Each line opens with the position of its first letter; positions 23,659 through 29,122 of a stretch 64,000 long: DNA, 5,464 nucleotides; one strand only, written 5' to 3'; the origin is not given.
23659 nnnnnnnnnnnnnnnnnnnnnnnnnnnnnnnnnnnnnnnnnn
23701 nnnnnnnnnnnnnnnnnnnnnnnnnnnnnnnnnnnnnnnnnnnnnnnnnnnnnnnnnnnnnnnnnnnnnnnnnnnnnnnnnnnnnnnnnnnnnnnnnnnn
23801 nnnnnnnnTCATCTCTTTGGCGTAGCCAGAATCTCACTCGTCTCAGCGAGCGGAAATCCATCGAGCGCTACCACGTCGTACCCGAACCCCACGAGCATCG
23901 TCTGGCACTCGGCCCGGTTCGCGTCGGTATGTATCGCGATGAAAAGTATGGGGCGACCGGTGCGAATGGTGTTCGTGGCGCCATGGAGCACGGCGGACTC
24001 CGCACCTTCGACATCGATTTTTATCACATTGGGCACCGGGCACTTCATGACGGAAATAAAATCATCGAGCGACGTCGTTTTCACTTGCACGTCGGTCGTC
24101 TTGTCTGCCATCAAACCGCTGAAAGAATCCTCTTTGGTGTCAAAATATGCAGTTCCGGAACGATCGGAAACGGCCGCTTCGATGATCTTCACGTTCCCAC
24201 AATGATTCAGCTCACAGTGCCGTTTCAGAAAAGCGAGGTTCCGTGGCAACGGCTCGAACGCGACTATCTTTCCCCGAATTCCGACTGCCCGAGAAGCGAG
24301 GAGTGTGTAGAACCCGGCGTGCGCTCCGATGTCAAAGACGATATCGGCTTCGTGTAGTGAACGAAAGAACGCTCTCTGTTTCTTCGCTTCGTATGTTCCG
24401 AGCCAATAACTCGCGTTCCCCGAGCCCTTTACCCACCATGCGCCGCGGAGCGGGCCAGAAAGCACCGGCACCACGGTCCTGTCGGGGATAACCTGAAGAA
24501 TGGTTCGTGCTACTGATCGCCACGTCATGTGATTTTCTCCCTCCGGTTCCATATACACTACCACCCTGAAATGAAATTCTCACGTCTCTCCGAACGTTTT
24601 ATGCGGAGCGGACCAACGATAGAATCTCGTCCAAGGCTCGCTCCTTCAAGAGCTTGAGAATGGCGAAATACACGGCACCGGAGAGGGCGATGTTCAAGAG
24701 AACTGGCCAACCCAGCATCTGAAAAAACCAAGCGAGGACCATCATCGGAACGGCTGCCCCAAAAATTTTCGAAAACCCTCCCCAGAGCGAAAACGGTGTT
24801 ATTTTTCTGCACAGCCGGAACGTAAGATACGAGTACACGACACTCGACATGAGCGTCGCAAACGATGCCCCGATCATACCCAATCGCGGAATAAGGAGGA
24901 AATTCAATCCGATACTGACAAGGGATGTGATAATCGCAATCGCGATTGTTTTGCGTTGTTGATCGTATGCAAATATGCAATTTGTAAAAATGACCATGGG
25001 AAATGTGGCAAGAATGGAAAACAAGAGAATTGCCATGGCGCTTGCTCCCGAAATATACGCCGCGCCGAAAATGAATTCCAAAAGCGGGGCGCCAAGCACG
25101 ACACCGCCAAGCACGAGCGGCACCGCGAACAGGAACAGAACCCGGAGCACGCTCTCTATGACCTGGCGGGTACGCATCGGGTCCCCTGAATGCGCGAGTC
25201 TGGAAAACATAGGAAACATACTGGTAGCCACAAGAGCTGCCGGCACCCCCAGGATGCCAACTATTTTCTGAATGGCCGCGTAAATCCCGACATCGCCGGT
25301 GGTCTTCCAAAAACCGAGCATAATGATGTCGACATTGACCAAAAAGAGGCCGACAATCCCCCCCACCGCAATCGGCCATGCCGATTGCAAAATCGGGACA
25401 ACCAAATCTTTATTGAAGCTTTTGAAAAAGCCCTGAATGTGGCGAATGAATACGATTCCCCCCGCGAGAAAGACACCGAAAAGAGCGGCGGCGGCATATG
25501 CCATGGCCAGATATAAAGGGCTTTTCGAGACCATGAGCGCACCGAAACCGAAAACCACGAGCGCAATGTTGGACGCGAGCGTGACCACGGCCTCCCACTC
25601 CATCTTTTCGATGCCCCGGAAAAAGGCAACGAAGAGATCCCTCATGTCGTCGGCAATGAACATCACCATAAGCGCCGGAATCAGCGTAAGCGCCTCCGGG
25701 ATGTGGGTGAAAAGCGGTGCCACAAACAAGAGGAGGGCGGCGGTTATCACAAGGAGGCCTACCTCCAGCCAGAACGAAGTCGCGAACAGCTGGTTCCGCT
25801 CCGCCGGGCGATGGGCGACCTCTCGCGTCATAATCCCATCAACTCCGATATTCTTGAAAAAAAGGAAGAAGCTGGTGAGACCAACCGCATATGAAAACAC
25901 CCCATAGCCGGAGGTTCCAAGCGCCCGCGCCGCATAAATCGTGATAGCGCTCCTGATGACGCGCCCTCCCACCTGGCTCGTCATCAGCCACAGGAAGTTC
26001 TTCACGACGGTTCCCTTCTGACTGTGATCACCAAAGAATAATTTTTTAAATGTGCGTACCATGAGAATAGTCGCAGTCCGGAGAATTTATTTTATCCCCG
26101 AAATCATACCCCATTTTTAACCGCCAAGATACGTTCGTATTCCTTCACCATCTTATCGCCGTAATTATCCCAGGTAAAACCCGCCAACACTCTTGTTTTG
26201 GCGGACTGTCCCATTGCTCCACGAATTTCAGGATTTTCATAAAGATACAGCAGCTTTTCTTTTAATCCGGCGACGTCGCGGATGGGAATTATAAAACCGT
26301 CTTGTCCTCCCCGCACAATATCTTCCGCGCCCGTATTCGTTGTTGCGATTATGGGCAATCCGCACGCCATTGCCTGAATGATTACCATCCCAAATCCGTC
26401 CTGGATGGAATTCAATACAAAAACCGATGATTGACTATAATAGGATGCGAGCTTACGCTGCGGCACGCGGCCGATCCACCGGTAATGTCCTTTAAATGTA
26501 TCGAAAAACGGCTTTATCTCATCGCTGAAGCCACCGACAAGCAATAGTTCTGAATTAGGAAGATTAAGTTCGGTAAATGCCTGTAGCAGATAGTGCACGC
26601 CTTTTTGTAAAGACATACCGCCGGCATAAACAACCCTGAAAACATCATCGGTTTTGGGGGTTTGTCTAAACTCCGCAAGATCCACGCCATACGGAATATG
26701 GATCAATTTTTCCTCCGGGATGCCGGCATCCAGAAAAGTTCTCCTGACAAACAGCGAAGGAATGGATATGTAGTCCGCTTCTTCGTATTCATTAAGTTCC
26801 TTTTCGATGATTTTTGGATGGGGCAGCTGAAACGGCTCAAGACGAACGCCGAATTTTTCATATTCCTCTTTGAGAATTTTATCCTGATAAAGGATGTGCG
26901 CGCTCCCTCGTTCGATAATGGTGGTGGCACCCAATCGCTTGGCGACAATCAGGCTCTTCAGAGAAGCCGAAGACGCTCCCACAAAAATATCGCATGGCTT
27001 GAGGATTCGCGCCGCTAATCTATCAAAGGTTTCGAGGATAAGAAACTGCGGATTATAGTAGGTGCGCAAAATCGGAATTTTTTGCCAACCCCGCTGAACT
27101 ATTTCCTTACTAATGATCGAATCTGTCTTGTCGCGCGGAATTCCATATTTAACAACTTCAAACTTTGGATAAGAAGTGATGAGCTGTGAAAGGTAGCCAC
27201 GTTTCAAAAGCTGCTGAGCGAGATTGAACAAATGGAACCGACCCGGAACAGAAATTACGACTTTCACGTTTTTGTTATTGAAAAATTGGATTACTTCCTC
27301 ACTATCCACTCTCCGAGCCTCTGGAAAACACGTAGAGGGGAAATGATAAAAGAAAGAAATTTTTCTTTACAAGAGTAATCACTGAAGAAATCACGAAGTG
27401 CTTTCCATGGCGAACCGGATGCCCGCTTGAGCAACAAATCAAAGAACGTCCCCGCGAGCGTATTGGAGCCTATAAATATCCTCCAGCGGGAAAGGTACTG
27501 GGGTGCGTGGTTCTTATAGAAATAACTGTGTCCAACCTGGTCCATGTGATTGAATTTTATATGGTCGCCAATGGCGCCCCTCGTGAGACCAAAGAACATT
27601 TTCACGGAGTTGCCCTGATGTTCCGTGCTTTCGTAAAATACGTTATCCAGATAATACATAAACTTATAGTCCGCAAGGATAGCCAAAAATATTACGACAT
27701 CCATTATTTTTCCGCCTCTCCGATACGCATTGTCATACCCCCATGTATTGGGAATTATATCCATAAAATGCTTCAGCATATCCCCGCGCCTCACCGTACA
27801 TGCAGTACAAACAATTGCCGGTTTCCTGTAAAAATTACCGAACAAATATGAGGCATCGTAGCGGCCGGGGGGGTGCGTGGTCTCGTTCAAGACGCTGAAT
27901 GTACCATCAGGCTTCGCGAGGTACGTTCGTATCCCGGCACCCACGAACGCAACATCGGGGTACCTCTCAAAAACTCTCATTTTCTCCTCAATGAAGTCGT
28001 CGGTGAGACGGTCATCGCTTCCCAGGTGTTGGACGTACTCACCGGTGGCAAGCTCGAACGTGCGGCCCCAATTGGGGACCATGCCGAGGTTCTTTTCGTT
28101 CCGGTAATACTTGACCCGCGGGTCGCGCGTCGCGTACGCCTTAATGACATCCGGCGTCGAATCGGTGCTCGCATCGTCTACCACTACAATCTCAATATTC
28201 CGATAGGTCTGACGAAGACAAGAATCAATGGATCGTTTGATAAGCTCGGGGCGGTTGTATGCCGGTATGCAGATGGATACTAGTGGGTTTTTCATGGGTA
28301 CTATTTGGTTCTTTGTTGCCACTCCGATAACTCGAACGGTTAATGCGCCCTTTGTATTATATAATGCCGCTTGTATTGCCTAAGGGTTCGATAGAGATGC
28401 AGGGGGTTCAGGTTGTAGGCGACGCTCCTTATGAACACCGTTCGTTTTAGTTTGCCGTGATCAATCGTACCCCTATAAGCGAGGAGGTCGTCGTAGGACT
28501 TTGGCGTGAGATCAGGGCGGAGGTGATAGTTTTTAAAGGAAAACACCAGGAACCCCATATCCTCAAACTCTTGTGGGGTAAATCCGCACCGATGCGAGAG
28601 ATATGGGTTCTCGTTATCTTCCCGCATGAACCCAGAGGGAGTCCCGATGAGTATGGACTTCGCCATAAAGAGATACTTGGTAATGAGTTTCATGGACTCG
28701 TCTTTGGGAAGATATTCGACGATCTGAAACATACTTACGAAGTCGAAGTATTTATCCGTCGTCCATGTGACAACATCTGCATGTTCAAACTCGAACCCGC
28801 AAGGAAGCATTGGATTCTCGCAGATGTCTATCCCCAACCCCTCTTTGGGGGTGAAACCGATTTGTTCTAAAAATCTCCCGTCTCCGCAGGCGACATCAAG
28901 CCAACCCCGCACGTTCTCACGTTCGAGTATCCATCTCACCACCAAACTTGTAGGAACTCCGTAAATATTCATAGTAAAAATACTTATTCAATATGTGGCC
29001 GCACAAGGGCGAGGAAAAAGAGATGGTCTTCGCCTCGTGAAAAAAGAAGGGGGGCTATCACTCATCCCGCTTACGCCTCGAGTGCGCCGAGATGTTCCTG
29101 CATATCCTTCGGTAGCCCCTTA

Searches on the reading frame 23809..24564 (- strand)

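Call 40: search_protein_families(library=pfam, proteins=[window:23809-24564:-], max_evalue=0.001)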
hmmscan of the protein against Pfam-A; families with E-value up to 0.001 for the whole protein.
window:23809-24564:- (251 aa): 2 families
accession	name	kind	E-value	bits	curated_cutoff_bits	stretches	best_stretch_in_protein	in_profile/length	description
PF05050.19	Methyltransf_21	-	7.3e-20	72.2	22.7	1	78-215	1-152/173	Methyltransferase FkbM domain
PF05575.17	V_cholerae_RfbT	-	8e-06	25.8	27.9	1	75-194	82-208/286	Vibrio cholerae RfbT protein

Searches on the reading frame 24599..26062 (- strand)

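Call 7: search_protein_families(library=pfam, proteins=[window:24599-26062:-], max_evalue=0.001)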
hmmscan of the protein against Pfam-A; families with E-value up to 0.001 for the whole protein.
window:24599-26062:- (487 aa): 4 families
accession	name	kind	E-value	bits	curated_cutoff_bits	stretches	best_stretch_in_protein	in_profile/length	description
PF01943.22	Polysacc_synt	-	1.1e-35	123.9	28.2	1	19-289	1-273/274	Polysaccharide biosynthesis protein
PF03023.19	MurJ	-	1.1e-12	47.8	27.4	1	277-443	252-425/451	Lipid II flippase MurJ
PF13440.11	Polysacc_synt_3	-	1.2e-12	48.1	23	1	45-337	3-289/293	Polysaccharide biosynthesis protein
PF01554.23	MatE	-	0.001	19.3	24.9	0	230-388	1-160/161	MatE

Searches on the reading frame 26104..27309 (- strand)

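Call 7: search_protein_families(library=pfam, proteins=[window:26104-27309:-], max_evalue=0.001)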
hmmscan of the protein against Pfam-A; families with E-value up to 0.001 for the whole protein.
window:26104-27309:- (401 aa): 5 families
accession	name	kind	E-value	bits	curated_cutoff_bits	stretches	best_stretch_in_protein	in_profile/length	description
PF00534.26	Glycos_transf_1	-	8.8e-31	107.2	26.4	1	213-372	5-171/172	Glycosyl transferases group 1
PF13692.12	Glyco_trans_1_4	-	7.8e-29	101.2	27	1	225-359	3-142/142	Glycosyl transferases group 1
PF13524.12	Glyco_trans_1_2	-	1.5e-11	44.9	25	1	254-384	16-139/144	Glycosyl transferase-like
PF20706.3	GT4-conflict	-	3.1e-07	30.2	26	1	284-332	272-320/385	Family 4 Glycosyltransferase in conflict systems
PF13439.12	Glyco_transf_4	-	1.5e-05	25.5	28.5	1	26-212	7-169/170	Glycosyltransferase Family 4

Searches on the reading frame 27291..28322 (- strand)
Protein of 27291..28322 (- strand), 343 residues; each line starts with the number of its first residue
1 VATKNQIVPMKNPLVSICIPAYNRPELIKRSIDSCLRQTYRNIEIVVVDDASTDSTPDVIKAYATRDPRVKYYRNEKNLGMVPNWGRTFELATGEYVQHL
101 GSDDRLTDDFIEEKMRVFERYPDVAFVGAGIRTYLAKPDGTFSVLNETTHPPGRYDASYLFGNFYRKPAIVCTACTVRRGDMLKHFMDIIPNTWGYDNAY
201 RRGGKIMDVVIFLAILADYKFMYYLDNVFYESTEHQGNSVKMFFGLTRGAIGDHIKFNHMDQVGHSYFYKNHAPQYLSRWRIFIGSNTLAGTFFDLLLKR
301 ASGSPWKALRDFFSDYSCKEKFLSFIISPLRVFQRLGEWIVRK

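Call 7: search_protein_families(library=pfam, proteins=[window:27291-28322:-], max_evalue=0.001)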
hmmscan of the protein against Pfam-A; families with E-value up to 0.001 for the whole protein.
window:27291-28322:- (343 aa): 3 families
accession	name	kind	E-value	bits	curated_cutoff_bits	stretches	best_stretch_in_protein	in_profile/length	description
PF00535.33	Glycos_transf_2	-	6.5e-33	114.5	23.3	1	16-134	1-119/168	Glycosyl transferase family 2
PF13641.12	Glyco_tranf_2_3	-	9.8e-12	45.8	27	1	15-147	3-137/230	Glycosyltransferase like family 2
PF10111.15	Glyco_tranf_2_2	-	1.7e-06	28.2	27.3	1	17-116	2-104/276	Glycosyltransferase like family 2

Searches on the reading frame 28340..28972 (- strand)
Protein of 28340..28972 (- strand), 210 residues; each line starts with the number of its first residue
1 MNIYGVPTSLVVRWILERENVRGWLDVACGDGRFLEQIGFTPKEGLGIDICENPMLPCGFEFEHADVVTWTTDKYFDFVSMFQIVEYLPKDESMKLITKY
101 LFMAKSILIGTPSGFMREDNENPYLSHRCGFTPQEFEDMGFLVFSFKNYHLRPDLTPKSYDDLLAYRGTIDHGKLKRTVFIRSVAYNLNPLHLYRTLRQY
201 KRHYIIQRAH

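Call 7: search_protein_families(library=pfam, proteins=[window:28340-28972:-], max_evalue=0.001)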
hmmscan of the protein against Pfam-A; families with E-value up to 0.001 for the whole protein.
window:28340-28972:- (210 aa): 2 families
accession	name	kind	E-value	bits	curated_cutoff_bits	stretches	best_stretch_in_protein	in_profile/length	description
PF13489.12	Methyltransf_23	-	3.5e-05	24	27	1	18-89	20-95/164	Methyltransferase domain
PF13649.12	Methyltransf_25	-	0.00083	20.4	27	0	25-98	2-87/97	Methyltransferase domain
